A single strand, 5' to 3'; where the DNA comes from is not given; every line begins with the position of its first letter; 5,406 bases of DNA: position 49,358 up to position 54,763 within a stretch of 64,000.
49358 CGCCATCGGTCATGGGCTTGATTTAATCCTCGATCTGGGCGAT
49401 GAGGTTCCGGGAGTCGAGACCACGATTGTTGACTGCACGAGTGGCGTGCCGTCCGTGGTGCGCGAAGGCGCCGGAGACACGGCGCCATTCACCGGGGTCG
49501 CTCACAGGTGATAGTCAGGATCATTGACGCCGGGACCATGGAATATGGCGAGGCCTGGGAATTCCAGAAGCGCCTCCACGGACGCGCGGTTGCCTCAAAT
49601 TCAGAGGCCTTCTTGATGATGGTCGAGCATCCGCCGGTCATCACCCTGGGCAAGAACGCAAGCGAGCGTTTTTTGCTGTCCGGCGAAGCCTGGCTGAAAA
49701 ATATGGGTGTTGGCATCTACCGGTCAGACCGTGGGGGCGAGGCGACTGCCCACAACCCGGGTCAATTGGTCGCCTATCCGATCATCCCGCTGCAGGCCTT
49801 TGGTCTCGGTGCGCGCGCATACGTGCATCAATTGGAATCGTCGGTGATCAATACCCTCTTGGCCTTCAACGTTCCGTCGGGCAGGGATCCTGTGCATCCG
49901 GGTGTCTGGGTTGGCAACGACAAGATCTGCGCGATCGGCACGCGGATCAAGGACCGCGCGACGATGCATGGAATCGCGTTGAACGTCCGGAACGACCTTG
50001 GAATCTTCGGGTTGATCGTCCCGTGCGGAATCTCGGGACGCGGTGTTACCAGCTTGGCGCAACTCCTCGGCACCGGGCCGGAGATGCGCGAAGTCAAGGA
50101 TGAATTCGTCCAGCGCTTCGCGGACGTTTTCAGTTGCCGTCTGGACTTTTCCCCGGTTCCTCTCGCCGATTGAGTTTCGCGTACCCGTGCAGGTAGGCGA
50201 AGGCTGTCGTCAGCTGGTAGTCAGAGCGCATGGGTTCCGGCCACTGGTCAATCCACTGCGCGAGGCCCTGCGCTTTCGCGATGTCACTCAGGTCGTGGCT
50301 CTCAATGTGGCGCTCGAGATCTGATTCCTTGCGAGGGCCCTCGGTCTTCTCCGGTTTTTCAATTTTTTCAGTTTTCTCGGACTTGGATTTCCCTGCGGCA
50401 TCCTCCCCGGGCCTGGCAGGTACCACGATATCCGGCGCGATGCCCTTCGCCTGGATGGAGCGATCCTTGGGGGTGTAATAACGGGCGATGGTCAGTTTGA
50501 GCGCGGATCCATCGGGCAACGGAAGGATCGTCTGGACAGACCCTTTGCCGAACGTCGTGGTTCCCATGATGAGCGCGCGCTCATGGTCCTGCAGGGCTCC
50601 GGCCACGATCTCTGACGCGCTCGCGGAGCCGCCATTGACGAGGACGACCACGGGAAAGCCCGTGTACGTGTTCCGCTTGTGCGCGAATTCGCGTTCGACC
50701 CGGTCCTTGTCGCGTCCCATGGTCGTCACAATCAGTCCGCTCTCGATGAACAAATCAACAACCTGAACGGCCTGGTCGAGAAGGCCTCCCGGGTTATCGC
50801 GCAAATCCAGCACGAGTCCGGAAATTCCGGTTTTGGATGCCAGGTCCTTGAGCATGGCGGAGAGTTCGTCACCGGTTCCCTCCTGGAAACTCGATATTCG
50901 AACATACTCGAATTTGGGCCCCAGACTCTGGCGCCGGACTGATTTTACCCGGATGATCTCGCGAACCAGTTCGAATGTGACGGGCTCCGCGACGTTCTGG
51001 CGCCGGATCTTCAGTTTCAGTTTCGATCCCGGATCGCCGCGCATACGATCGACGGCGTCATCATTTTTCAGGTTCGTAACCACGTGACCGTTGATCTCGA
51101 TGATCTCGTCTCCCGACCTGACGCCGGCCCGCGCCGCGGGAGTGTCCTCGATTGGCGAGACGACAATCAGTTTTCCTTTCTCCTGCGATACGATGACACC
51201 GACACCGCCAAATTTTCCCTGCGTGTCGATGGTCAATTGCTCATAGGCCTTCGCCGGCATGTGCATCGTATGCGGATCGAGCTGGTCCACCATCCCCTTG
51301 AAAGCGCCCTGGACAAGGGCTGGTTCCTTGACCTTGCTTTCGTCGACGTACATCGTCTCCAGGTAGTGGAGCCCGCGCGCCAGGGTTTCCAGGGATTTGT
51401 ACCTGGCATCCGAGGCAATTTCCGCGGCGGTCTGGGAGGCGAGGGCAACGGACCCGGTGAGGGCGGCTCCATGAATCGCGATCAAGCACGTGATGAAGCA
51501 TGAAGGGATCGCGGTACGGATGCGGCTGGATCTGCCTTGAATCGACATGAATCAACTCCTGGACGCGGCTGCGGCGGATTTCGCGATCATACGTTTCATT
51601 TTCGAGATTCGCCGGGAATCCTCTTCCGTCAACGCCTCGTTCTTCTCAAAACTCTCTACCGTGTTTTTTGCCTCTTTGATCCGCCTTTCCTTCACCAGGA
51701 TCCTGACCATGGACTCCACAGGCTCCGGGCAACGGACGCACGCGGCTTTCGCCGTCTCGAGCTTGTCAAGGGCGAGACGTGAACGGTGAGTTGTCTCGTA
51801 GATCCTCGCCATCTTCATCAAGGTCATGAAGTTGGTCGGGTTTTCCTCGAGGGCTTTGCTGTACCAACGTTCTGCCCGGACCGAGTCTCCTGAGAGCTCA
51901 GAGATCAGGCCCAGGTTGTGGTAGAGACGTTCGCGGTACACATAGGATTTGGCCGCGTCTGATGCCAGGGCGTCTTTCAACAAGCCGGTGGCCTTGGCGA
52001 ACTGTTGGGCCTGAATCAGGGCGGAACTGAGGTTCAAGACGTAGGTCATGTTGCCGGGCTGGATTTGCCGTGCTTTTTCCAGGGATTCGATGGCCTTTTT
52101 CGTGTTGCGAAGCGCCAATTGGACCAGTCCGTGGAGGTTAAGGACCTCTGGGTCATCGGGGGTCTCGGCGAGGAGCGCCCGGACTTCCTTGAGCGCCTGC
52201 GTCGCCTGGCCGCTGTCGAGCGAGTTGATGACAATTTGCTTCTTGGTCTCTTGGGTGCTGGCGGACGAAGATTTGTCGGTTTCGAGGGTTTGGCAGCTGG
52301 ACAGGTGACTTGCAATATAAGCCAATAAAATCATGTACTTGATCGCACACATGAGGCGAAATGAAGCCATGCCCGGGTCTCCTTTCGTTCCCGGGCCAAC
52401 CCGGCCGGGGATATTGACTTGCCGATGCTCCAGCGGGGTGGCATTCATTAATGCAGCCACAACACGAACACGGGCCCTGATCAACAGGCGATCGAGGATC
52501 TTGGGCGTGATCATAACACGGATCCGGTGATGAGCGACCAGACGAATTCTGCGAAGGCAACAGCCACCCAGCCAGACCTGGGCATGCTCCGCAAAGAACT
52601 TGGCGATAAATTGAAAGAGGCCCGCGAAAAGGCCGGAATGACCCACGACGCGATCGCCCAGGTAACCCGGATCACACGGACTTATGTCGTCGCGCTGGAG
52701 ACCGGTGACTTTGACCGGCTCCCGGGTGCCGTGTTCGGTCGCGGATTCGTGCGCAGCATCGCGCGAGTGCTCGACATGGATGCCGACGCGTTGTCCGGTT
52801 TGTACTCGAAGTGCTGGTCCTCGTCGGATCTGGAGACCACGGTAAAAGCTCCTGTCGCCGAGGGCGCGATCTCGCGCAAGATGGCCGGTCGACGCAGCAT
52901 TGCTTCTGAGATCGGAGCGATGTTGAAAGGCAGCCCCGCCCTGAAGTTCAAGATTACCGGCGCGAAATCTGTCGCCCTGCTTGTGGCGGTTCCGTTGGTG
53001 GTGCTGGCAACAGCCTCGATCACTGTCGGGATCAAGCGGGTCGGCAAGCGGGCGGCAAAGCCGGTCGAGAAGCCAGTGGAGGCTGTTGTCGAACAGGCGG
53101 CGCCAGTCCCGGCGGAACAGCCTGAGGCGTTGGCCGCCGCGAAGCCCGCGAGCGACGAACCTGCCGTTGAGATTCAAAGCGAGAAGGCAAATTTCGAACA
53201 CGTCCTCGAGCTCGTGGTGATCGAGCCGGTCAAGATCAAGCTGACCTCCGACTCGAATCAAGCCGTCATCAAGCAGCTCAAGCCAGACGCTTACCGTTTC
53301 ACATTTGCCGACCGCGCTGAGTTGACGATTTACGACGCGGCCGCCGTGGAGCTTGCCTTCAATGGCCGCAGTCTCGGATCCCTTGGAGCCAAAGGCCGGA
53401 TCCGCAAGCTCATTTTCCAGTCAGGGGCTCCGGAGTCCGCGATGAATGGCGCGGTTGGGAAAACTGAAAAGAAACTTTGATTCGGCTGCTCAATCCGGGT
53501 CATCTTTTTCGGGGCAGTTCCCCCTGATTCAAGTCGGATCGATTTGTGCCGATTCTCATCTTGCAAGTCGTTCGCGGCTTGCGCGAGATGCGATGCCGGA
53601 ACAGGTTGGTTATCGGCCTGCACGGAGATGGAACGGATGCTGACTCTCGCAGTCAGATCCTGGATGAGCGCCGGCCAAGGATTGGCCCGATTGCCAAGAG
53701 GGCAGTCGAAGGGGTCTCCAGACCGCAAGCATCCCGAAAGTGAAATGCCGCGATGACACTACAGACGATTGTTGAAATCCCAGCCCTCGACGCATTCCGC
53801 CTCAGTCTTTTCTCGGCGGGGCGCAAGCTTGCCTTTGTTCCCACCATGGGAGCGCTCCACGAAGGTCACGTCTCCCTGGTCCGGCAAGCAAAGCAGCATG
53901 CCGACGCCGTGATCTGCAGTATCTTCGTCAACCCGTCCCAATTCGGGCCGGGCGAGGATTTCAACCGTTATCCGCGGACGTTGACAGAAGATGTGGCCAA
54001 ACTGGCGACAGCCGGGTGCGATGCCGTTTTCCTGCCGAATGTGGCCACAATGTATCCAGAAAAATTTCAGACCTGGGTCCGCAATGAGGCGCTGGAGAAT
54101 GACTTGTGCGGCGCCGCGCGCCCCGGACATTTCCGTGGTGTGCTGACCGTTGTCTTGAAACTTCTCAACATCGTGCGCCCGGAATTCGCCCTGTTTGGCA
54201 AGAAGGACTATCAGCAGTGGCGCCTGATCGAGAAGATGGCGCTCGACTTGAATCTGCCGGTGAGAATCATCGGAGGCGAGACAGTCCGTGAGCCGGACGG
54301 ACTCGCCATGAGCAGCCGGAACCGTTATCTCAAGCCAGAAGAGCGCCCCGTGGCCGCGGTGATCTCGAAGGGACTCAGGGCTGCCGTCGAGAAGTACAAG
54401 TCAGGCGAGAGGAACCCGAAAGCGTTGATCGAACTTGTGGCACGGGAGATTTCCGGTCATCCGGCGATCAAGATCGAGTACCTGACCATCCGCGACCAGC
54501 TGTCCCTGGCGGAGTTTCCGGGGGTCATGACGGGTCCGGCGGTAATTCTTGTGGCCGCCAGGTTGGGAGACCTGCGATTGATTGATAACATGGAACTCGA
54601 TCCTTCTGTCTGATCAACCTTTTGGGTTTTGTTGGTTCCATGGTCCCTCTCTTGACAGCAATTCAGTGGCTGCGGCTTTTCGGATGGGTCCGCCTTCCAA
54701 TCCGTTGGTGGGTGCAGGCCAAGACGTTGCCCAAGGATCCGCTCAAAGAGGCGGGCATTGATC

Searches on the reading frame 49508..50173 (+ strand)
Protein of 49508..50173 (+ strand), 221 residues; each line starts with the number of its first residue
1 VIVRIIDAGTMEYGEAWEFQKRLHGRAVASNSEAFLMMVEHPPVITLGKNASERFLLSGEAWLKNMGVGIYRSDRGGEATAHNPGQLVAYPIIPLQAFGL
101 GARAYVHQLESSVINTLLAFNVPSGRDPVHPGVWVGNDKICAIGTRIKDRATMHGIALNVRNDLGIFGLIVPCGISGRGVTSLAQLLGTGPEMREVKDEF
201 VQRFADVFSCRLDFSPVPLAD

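Call 57: search_protein_families(library=pfam, proteins=[window:49508-50173:+], max_evalue=0.00001)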
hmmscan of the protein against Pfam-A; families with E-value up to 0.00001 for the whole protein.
window:49508-50173:+ (221 aa): 1 family
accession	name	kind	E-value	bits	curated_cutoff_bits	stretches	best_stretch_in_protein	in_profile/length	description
PF21948.1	LplA-B_cat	-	8.6e-44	150.3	27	1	13-205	2-200/200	Lipoyl protein ligase A/B catalytic domain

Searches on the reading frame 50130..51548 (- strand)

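Call 57: search_protein_families(library=pfam, proteins=[window:50130-51548:-], max_evalue=0.00001)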
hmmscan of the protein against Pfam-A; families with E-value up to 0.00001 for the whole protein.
window:50130-51548:- (472 aa): 4 families
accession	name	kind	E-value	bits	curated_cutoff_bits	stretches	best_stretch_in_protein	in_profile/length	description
PF03572.23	Peptidase_S41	-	4e-59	199.3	24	1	215-376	4-165/165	Peptidase family S41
PF17820.7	PDZ_6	-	1.1e-12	47.9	27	1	128-183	1-54/54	PDZ domain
PF13180.12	PDZ_2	-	1.1e-11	45.2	27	1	114-190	1-76/80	PDZ domain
PF00595.29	PDZ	-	2.8e-11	44.1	23.2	1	106-182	3-81/81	PDZ domain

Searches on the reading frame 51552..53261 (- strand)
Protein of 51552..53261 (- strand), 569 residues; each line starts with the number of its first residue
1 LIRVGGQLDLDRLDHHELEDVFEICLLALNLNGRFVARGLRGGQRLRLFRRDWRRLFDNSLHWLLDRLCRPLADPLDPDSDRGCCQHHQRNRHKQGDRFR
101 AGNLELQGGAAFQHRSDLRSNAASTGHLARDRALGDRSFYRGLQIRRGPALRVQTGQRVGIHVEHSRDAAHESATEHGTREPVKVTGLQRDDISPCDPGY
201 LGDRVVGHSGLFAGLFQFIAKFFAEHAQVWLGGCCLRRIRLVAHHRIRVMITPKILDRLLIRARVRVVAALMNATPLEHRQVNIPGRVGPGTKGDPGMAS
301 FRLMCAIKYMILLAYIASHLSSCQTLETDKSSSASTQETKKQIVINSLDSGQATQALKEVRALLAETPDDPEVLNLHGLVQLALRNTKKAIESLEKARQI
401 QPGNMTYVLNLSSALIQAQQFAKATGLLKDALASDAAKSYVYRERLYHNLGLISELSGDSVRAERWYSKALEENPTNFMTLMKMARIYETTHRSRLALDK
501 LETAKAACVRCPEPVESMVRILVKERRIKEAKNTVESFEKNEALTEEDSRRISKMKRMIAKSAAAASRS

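Call 57: search_protein_families(library=pfam, proteins=[window:51552-53261:-], max_evalue=0.00001)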
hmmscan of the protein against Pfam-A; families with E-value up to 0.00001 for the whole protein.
window:51552-53261:- (569 aa): 9 families
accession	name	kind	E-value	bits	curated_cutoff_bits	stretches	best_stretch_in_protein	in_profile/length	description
PF14559.12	TPR_19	-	2e-12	47.7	25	0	382-440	2-60/68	Tetratricopeptide repeat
PF07719.23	TPR_2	-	7e-11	41.8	27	0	446-477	3-34/34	Tetratricopeptide repeat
PF23914.1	TPR_CcmH_CycH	-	8.2e-10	39.2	42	1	360-437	39-119/158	Cytochrome c-type biogenesis protein H TPR domain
PF13428.12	TPR_14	-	8.9e-10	38.7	23.5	0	445-487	2-44/44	Tetratricopeptide repeat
PF13432.12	TPR_16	-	1.5e-09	38.6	32.7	0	348-404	8-64/65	Tetratricopeptide repeat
PF00515.34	TPR_1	-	2.9e-08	33.6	27.8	0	446-477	3-34/34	Tetratricopeptide repeat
PF13181.12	TPR_8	-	4.1e-07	30.1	25.7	0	445-477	2-34/34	Tetratricopeptide repeat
PF13424.12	TPR_12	-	6.1e-07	30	30.1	0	409-472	6-73/77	Tetratricopeptide repeat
PF13431.12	TPR_17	-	9.9e-07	29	24.4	0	467-502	2-30/34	Tetratricopeptide repeat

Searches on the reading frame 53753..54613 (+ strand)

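Call 57: search_protein_families(library=pfam, proteins=[window:53753-54613:+], max_evalue=0.00001)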
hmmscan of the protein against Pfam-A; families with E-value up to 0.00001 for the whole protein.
window:53753-54613:+ (286 aa): 1 family
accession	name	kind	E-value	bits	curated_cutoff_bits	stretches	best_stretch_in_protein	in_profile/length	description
PF02569.21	Pantoate_ligase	-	6.2e-99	330.9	20.7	1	12-280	9-267/268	Pantoate-beta-alanine ligase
